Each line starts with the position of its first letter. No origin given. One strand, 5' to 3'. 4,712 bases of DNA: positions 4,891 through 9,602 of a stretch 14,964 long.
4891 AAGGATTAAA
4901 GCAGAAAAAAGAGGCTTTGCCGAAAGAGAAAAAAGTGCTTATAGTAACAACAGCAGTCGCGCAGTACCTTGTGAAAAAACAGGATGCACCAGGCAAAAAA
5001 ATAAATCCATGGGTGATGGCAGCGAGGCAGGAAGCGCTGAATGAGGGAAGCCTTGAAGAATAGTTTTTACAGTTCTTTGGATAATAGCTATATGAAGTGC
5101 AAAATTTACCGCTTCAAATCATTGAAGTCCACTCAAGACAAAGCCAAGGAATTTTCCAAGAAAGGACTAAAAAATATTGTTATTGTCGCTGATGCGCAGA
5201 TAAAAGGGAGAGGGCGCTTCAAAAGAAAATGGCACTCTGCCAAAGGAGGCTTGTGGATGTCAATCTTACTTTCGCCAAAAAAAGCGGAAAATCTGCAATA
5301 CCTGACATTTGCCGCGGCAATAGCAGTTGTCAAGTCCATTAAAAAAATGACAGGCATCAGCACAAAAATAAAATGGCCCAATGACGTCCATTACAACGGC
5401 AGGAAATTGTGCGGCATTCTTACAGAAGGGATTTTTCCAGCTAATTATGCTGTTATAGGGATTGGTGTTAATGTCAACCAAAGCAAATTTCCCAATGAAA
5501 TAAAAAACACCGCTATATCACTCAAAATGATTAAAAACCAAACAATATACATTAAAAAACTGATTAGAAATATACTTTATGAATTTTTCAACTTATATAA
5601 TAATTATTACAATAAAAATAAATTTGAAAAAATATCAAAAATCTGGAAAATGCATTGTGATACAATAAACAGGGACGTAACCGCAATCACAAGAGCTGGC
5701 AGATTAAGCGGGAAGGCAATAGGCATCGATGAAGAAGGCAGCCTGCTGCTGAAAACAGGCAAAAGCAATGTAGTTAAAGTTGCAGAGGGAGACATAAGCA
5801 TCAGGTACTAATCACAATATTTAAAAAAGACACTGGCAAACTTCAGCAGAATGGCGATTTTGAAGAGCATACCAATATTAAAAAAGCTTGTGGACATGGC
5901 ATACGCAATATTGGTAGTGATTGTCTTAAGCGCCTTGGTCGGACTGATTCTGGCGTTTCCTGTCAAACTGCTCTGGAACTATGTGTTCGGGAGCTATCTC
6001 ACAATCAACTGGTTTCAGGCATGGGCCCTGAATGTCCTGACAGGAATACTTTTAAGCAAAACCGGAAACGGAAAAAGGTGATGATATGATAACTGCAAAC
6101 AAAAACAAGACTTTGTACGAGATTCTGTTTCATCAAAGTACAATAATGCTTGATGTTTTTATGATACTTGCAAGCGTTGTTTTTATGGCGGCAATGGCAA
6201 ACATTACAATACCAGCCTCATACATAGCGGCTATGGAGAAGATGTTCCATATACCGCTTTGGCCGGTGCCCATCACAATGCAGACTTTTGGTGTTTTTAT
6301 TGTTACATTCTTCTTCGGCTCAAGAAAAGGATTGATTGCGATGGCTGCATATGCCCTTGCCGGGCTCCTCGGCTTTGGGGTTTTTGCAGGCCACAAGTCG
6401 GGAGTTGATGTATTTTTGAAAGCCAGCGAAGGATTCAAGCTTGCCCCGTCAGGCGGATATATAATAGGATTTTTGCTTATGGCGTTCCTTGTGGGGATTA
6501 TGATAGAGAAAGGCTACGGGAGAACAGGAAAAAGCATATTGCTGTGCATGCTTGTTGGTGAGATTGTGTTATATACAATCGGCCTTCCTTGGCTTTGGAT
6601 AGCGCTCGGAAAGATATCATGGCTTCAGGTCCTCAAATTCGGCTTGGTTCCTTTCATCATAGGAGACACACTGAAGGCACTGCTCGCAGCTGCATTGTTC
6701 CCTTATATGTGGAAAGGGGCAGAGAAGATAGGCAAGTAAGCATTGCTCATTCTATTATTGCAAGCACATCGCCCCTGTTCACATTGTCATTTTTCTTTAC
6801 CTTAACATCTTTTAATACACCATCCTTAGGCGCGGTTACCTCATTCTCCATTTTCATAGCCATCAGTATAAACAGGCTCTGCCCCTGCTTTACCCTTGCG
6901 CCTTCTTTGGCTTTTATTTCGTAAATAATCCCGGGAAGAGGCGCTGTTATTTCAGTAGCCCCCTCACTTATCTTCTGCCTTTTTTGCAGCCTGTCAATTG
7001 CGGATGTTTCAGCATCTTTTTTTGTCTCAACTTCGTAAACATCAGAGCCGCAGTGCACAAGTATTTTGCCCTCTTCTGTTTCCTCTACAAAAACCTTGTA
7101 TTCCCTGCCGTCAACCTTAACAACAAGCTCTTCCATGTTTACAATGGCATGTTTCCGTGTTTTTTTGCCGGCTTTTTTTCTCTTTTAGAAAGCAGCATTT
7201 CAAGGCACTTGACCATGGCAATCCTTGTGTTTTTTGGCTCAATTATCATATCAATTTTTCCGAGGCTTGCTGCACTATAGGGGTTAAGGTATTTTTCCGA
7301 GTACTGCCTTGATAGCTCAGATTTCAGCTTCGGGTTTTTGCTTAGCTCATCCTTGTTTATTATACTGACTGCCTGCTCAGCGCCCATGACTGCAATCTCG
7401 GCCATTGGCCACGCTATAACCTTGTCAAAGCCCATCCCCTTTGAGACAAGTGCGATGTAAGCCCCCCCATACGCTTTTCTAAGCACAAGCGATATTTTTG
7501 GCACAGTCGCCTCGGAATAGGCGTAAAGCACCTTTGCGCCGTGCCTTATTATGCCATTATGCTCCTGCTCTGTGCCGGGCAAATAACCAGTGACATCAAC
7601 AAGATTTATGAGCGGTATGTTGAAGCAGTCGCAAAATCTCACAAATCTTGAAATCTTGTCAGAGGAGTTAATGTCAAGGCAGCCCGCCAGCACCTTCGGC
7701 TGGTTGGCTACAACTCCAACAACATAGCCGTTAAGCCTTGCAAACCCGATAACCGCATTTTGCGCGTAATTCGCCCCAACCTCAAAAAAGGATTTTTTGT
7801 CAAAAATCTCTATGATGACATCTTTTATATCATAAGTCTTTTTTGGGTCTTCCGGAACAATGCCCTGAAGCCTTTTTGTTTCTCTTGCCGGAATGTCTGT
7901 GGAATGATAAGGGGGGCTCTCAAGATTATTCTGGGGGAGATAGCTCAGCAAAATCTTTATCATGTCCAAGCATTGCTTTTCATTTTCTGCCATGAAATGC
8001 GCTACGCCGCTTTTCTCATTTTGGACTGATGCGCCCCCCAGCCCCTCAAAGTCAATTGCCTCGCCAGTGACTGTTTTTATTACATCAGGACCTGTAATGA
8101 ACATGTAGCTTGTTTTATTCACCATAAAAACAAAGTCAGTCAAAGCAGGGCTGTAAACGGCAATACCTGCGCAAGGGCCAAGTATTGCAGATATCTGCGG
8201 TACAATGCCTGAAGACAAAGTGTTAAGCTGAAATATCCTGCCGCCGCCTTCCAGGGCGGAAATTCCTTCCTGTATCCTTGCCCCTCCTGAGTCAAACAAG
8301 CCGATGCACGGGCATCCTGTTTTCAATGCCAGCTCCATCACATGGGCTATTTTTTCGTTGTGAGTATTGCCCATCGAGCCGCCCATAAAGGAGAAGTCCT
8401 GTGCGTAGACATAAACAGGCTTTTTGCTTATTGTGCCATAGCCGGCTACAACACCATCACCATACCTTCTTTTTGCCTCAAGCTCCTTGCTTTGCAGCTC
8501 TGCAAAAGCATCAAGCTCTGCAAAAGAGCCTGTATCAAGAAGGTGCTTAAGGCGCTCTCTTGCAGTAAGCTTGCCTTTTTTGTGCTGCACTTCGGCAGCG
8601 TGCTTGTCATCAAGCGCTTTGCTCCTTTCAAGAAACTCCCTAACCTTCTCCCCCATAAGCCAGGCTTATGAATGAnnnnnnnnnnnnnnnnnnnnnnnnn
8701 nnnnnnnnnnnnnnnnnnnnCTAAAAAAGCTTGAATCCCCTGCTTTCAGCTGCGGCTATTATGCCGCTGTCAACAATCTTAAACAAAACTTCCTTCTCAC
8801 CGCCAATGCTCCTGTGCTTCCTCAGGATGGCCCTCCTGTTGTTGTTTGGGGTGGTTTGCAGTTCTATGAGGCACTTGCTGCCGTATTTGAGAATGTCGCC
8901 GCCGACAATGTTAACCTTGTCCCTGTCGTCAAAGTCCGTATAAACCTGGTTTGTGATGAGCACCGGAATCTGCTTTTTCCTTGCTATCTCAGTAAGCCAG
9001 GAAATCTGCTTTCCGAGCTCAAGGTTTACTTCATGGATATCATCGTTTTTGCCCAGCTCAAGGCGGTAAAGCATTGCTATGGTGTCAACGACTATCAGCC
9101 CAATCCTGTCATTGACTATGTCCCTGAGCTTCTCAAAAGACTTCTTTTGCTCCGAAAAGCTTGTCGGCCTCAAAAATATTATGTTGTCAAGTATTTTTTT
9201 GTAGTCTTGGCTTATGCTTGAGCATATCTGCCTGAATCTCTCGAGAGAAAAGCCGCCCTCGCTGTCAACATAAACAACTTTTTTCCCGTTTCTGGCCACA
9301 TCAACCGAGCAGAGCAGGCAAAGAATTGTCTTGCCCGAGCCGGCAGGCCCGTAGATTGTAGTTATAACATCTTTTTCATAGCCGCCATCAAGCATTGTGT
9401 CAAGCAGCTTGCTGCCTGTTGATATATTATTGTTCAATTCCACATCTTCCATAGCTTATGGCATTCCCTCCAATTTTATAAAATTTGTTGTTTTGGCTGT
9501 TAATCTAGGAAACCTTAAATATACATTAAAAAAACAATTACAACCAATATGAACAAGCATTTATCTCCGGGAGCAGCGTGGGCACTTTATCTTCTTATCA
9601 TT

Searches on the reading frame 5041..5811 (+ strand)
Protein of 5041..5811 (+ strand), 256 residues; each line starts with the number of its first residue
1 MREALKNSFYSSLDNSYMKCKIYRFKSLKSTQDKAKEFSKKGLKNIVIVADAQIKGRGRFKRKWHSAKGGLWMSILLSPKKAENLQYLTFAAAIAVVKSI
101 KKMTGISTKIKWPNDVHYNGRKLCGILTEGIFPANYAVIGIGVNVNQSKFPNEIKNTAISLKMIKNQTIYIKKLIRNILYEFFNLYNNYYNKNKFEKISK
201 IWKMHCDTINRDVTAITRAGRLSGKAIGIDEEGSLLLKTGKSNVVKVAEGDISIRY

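Call 6: search_protein_families(library=pfam, proteins=[window:5041-5811:+], max_evalue=0.1)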
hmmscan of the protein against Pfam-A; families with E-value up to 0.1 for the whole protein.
window:5041-5811:+ (256 aa): 3 families
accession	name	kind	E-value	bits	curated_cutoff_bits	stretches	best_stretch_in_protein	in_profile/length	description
PF03099.24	BPL_LplA_LipB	-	3.6e-24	85.6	21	1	26-144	3-131/133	Biotin/lipoate A/B protein ligase family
PF02237.23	BPL_C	-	2.3e-09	37.4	21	1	208-255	1-48/48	Biotin protein ligase C terminal domain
PF02270.21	TFIIF_beta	-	0.09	13.3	23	0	7-64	6-58/65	TFIIF, beta subunit HTH domain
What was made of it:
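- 5041..5811 (+): Biotin protein ligase (class I, no HTH), overlapping accC by 23 nt. Pfam BPL_LplA_LipB plus BPL_C (call 6).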

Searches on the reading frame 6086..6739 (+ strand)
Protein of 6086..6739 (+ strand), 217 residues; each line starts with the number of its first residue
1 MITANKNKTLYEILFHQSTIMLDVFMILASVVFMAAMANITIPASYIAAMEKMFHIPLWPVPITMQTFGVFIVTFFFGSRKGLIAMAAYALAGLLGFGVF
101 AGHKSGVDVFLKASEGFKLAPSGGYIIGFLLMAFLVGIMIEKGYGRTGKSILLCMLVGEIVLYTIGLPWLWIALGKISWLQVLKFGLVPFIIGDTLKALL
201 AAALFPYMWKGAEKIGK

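Call 6: search_protein_families(library=pfam, proteins=[window:6086-6739:+], max_evalue=0.1)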
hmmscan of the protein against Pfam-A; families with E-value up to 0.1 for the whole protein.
window:6086-6739:+ (217 aa): 1 family
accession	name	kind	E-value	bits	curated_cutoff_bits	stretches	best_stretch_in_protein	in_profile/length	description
PF02632.19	BioY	-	1.1e-33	116.6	25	1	59-210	2-140/140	BioY family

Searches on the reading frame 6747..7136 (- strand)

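Call 6: search_protein_families(library=pfam, proteins=[window:6747-7136:-], max_evalue=0.1)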
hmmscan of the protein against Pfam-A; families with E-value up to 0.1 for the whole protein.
window:6747-7136:- (129 aa): 10 families
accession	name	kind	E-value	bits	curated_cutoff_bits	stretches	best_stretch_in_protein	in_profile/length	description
PF00364.28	Biotin_lipoyl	-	1.6e-19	69.9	22.1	1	62-128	2-73/73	Biotin-requiring enzyme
PF13533.13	Biotin_lipoyl_2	-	6.2e-14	51.8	29.8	2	100-129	3-32/32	Biotin-lipoyl like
PF16576.10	HlyD_D23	-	1.9e-08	34.3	30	1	43-92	92-140/214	Barrel-sandwich domain of CusB or HlyD membrane-fusion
PF13437.12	HlyD_3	-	5.4e-08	34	22.2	2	63-90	2-29/106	HlyD family secretion protein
PF00358.26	PTS_EIIA_1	-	5.3e-05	23.3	27.2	0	64-98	76-110/127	phosphoenolpyruvate-dependent sugar phosphotransferase system, EIIA 1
PF05896.17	NQRA_N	-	0.00013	22.5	25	1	54-112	23-79/94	NqrA N-terminal barrel-sandwich hybrid domain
PF01551.29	Peptidase_M23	-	0.021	15.4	28.7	0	61-127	14-71/96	Peptidase family M23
PF07831.19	PYNP_C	-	0.021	14.9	27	0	111-128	36-53/75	Pyrimidine nucleoside phosphorylase C-terminal domain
PF01597.25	GCV_H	-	0.04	14.3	22.2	1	59-118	21-81/122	Glycine cleavage H-protein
PF17291.7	M60-like_N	-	0.043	14.3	23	1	10-72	29-89/106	N-terminal domain of M60-like peptidases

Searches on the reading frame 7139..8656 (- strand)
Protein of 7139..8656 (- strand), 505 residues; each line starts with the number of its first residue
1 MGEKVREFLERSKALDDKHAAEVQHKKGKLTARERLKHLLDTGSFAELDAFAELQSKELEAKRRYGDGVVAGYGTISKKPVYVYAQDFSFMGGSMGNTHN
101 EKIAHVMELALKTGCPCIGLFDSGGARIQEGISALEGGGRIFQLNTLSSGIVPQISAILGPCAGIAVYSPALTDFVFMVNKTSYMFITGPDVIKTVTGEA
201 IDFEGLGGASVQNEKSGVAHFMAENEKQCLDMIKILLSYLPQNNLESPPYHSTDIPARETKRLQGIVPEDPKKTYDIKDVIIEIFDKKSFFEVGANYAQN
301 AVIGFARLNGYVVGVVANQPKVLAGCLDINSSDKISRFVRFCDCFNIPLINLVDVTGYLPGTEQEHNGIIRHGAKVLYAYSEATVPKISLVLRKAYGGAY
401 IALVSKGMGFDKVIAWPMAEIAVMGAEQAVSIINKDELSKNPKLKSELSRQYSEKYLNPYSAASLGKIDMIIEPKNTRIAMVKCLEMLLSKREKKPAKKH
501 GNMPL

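Call 6: search_protein_families(library=pfam, proteins=[window:7139-8656:-], max_evalue=0.1)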
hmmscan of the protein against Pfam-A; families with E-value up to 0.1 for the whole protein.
window:7139-8656:- (505 aa): 3 families
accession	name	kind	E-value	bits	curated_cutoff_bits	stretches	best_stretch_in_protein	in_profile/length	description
PF01039.27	Carboxyl_trans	-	7e-178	592.7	22.3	1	24-503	2-493/493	Carboxyl transferase domain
PF03255.19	ACCA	-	2.7e-10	40.4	23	1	334-439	135-236/310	Acetyl co-enzyme A carboxylase carboxyltransferase-like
PF06833.16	MdcE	-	0.00019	21.7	32.7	1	348-433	29-114/196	Malonate decarboxylase gamma subunit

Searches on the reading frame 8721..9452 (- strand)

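Call 6: search_protein_families(library=pfam, proteins=[window:8721-9452:-], max_evalue=0.1)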
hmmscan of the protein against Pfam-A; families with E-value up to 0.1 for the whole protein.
window:8721-9452:- (243 aa): 17 families
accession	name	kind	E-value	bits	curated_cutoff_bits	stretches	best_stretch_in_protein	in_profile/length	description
PF08423.17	Rad51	-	3.4e-33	115.4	22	1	9-232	7-242/244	Rad51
PF06745.19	ATPase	-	1.7e-13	50.9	26.6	1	11-232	2-225/231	KaiC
PF13481.12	AAA_25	-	1.1e-11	45.2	27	1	21-168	26-188/195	AAA domain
PF00154.27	RecA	-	1.3e-09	38.4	27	1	8-171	31-189/262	recA bacterial DNA recombination protein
PF03796.21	DnaB_C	-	3e-06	27.2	27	1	78-178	90-186/255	DnaB-like helicase C terminal domain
PF25199.1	nSTAND_NTPase5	-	4.3e-06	27.1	34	1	15-81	27-94/145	Novel STAND NTPase 5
PF13479.12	AAA_24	-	6.3e-06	26.6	27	1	31-136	5-84/195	AAA domain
PF01637.24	ATPase_2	-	2.8e-05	24.5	33.2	1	26-128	18-122/225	ATPase domain predominantly from Archaea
PF13401.12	AAA_22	-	0.0001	23.1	27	1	30-135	7-97/130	AAA domain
PF20720.3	nSTAND3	-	0.00023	21.3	27.2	1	27-64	16-53/155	Novel STAND NTPase 3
PF02562.22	PhoH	-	0.0019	18.2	27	1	27-57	18-48/205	PhoH-like protein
PF01656.29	CbiA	-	0.0053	17.2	25.4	1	31-119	2-73/125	CobQ/CobB/MinD/ParA nucleotide binding domain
PF13409.12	GST_N_2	-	0.0082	17.2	25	1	127-175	9-61/70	Glutathione S-transferase, N-terminal domain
PF00270.35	DEAD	-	0.018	15.2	26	1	26-106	14-92/167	DEAD/DEAH box helicase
PF01695.23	IstB_IS21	-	0.044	13.7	24.1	1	32-64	96-128/238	IstB-like ATP binding protein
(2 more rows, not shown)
